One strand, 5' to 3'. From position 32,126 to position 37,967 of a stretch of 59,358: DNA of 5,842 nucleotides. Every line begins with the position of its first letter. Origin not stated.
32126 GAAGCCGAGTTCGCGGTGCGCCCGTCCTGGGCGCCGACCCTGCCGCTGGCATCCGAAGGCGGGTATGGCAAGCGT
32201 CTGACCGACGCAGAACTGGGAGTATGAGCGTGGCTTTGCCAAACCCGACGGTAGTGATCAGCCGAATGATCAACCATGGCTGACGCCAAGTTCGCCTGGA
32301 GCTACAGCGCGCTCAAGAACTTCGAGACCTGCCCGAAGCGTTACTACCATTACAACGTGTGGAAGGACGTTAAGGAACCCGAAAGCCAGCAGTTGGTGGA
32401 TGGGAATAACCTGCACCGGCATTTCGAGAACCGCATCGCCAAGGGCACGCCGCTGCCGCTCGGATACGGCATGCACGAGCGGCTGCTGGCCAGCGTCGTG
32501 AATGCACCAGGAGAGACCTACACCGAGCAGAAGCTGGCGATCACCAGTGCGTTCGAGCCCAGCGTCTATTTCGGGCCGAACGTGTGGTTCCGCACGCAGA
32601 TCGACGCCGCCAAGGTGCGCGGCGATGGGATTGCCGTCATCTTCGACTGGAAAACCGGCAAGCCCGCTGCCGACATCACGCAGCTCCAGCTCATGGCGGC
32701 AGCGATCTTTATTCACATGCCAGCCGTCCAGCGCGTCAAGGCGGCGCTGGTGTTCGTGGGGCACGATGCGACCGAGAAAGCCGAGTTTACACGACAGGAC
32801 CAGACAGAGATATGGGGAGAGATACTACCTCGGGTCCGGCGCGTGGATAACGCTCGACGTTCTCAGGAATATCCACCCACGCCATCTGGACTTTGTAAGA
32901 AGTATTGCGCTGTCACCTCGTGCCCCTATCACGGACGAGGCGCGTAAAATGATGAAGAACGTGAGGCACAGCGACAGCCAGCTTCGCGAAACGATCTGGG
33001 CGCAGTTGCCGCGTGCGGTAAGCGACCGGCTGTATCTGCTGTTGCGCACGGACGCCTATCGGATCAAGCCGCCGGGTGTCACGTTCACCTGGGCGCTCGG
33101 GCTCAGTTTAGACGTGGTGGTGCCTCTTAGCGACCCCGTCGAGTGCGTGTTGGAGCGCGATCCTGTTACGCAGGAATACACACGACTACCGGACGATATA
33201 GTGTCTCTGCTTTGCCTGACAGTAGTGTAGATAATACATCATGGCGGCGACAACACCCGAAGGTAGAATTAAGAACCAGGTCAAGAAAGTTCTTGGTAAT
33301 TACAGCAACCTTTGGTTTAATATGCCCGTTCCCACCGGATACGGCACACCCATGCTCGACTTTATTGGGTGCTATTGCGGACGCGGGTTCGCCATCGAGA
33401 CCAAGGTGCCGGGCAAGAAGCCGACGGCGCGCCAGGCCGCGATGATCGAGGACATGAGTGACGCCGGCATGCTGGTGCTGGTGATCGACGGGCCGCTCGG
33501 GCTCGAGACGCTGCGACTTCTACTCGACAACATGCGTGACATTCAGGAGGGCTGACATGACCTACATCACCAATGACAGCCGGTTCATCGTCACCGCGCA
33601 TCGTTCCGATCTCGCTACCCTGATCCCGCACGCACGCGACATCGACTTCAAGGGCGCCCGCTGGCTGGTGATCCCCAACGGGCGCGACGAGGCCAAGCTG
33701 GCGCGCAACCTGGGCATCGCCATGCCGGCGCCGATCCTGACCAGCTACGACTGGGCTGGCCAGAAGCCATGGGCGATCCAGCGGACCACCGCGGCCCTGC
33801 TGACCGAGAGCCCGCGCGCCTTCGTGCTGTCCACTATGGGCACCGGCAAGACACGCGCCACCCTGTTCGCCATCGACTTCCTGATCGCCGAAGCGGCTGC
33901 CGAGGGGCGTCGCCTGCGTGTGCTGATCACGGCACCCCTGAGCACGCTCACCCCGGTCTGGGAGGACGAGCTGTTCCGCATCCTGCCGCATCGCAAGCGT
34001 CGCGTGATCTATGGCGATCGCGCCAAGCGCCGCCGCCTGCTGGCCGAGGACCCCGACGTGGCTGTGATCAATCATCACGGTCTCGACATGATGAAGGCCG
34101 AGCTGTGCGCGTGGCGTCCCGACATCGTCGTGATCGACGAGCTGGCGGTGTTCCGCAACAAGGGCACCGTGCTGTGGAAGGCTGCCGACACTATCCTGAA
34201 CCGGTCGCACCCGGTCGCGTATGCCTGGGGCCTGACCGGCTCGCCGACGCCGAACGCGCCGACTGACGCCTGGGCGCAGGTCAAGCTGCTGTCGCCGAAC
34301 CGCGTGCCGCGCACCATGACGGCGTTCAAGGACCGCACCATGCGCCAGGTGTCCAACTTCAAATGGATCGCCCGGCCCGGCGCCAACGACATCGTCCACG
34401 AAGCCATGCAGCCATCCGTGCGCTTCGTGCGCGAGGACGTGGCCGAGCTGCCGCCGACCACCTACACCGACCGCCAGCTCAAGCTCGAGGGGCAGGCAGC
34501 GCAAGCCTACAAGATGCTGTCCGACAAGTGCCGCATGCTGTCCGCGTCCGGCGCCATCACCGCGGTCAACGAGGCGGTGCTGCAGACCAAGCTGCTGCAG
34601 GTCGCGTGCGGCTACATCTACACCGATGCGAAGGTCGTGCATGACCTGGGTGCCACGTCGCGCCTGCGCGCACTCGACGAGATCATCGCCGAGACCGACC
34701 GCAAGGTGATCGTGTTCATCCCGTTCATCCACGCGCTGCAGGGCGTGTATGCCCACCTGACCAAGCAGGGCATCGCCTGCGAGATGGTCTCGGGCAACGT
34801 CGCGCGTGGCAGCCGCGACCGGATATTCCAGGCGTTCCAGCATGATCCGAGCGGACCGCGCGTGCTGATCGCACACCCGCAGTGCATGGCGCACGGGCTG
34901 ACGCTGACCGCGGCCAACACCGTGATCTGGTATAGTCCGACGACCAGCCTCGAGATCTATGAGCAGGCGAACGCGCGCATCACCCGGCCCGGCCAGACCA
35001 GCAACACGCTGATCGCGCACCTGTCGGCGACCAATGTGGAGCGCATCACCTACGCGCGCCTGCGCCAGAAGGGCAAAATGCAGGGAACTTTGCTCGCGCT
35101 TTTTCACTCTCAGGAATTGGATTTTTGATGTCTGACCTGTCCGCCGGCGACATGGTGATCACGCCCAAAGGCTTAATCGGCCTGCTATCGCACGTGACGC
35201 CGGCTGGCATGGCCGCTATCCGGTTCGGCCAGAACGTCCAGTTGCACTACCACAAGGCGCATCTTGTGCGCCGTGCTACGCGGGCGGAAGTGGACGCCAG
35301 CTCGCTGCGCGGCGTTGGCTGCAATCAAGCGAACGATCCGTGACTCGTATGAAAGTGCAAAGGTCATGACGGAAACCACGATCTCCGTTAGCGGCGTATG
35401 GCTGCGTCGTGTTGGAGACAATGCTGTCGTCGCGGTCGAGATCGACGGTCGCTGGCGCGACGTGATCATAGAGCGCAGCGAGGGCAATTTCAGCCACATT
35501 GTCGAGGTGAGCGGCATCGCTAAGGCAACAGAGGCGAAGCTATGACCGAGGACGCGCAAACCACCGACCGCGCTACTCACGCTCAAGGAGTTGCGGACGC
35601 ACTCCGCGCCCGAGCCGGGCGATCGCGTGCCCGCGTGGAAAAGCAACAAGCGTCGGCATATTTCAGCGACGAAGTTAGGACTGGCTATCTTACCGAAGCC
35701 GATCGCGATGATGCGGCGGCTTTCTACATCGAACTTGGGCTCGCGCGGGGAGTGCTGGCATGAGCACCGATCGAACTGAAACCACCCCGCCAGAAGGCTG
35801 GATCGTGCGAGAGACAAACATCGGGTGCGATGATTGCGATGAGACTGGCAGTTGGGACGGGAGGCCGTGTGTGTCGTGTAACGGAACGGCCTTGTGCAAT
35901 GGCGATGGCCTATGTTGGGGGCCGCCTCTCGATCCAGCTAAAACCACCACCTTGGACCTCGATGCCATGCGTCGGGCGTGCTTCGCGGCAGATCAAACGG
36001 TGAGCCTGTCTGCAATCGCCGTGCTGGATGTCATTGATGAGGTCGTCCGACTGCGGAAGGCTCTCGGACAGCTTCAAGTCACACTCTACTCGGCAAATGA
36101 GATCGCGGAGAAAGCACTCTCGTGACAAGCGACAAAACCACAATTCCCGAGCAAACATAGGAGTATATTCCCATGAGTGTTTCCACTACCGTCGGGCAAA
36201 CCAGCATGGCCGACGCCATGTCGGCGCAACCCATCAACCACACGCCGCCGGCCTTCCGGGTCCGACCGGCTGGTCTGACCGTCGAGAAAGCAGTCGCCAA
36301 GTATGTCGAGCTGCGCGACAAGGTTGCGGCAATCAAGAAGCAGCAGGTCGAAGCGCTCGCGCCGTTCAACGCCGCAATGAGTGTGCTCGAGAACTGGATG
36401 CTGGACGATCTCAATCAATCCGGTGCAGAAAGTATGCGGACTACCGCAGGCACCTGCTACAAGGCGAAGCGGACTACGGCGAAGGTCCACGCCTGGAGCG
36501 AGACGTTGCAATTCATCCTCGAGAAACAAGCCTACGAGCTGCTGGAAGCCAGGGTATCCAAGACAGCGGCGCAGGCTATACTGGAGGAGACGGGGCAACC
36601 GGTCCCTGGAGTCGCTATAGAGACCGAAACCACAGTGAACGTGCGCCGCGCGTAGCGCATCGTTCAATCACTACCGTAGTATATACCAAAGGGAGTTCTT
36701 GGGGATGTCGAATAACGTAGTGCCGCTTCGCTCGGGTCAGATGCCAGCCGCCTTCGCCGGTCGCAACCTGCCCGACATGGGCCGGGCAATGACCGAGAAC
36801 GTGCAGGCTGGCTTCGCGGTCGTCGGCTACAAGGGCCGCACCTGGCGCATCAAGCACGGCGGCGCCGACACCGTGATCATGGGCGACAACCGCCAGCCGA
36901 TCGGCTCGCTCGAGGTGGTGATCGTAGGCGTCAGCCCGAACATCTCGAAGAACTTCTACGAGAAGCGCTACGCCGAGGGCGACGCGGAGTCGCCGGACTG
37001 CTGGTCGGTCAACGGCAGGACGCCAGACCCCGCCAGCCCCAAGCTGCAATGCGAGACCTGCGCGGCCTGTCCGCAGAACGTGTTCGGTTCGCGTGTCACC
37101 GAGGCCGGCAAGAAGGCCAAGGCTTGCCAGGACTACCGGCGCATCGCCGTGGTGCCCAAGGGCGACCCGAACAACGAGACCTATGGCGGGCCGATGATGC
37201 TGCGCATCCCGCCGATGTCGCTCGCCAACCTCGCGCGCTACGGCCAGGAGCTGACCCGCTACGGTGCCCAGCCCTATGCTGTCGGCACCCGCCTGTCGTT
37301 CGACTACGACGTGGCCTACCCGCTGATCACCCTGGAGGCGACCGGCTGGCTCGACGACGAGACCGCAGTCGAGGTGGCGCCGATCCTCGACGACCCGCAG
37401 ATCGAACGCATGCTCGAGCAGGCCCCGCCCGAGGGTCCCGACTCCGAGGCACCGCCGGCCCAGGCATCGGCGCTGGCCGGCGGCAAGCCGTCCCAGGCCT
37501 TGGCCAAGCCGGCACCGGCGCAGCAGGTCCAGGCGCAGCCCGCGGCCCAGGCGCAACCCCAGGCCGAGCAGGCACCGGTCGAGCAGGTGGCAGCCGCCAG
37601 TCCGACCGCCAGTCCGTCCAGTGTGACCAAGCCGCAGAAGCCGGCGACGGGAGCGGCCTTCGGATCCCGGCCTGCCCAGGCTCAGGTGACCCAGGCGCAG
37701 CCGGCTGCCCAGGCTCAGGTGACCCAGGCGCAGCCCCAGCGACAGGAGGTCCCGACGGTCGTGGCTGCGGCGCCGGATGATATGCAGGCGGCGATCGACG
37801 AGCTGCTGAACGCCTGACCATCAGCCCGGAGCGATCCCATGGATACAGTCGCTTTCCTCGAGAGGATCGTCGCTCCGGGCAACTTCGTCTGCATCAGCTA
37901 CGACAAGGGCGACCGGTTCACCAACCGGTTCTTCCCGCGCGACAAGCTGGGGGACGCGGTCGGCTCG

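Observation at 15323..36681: Near-invariant element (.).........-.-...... heads almost every transcription unit of the plus-strand early/replication block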

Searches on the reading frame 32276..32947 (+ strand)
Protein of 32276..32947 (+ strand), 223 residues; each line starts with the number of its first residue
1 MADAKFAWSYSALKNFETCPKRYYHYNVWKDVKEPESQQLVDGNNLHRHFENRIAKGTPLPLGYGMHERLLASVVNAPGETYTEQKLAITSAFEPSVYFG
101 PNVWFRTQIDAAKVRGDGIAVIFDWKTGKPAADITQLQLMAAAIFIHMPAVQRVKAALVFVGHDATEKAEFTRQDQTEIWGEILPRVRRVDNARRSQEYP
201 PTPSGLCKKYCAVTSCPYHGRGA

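Call 7: search_protein_families(library=pfam, proteins=[window:32276-32947:+], max_evalue=0.01)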
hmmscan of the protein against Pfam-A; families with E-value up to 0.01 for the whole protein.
window:32276-32947:+ (223 aa): 1 family
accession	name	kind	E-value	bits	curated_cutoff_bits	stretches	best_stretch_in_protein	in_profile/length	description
PF12705.13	PDDEXK_1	-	5.4e-15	56.4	22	2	88-215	110-244/247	PD-(D/E)XK nuclease superfamily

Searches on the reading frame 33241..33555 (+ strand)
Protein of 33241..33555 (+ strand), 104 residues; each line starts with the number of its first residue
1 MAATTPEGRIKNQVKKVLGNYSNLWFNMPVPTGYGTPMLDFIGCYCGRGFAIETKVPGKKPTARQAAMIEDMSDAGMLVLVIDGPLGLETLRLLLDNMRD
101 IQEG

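Call 35: search_protein_families(library=phrogs, proteins=[window:33241-33555:+], max_evalue=0.01)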
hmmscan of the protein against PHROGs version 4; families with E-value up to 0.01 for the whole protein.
window:33241-33555:+ (104 aa): 1 family
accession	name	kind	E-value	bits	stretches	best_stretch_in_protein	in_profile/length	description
phrog_93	-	DNA, RNA and nucleotide metabolism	3.3e-10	40.2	1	3-89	350-432/613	endonuclease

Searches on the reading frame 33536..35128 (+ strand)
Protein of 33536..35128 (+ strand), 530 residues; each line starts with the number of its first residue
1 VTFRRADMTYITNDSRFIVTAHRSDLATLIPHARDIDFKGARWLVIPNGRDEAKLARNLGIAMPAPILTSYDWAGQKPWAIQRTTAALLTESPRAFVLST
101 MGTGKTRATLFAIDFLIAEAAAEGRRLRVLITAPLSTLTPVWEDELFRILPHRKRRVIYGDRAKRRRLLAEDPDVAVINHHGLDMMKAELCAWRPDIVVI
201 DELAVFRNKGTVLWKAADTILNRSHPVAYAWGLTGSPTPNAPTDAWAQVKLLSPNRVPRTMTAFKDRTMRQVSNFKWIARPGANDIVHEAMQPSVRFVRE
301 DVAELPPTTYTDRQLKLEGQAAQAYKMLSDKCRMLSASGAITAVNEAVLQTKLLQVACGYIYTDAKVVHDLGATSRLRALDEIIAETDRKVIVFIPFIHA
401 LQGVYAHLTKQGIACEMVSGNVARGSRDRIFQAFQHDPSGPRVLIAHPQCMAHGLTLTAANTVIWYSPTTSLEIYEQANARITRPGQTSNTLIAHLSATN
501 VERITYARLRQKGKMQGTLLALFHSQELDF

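Call 8: search_protein_families(library=pfam, proteins=[window:33536-35128:+], max_evalue=0.01)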
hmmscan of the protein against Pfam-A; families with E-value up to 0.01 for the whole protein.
window:33536-35128:+ (530 aa): 4 families
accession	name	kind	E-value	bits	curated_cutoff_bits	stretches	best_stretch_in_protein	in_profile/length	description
PF00176.29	SNF2-rel_dom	-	4.1e-17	62.7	24.9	1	101-351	26-277/290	SNF2-related domain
PF00271.37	Helicase_C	-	6.4e-13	49.4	23.5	1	377-486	3-110/110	Helicase conserved C-terminal domain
PF00270.35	DEAD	-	5.2e-08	33.3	26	1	80-209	2-132/167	DEAD/DEAH box helicase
PF04851.21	ResIII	-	0.0006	20.2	22.5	1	80-203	11-134/164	Type III restriction enzyme, res subunit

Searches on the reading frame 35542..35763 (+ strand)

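Call 51: search_protein_families(library=pfam, proteins=[window:35542-35763:+], max_evalue=1)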
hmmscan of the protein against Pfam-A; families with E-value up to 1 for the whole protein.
window:35542-35763:+ (73 aa): 1 family
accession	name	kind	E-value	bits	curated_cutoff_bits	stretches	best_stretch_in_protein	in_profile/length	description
PF23794.1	Phage_Gp84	-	0.033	14.6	27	1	3-35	11-43/66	Mycobacterium phage Gp84-like protein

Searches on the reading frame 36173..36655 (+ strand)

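Call 8: search_protein_families(library=pfam, proteins=[window:36173-36655:+], max_evalue=0.01)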
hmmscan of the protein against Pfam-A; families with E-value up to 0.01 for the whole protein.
window:36173-36655:+ (160 aa): 1 family
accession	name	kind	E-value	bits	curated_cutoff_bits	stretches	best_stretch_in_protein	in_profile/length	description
PF21728.3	PADR1_N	-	0.0038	18.1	25.7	0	123-147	21-45/60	PADR1, N-terminal helical domain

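Call 35: search_protein_families(library=phrogs, proteins=[window:36173-36655:+], max_evalue=0.01)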
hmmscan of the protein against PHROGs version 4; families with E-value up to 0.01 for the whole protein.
window:36173-36655:+ (160 aa): 1 family
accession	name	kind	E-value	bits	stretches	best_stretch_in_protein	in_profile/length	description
phrog_13900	-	head and packaging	6.4e-31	108.5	1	34-160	9-132/132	minor head protein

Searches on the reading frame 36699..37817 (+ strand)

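Call 8: search_protein_families(library=pfam, proteins=[window:36699-37817:+], max_evalue=0.01)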
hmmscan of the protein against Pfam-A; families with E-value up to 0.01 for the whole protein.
window:36699-37817:+ (372 aa): 0 families

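Call 9: search_protein_families(library=phrogs, proteins=[window:36699-37817:+], max_evalue=0.001)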
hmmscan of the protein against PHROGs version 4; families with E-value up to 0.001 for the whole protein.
window:36699-37817:+ (372 aa): 2 families
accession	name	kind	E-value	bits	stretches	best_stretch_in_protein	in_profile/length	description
phrog_27714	-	unknown function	9.3e-19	69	1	71-283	85-288/292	-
phrog_23155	-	unknown function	1.2e-12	48.7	1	29-203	23-186/255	-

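Call 65: search_protein_families(library=ncbifam, proteins=[window:36699-37817:+], max_evalue=0.1)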
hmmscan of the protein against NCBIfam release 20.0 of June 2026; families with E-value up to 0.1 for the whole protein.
window:36699-37817:+ (372 aa): 0 families
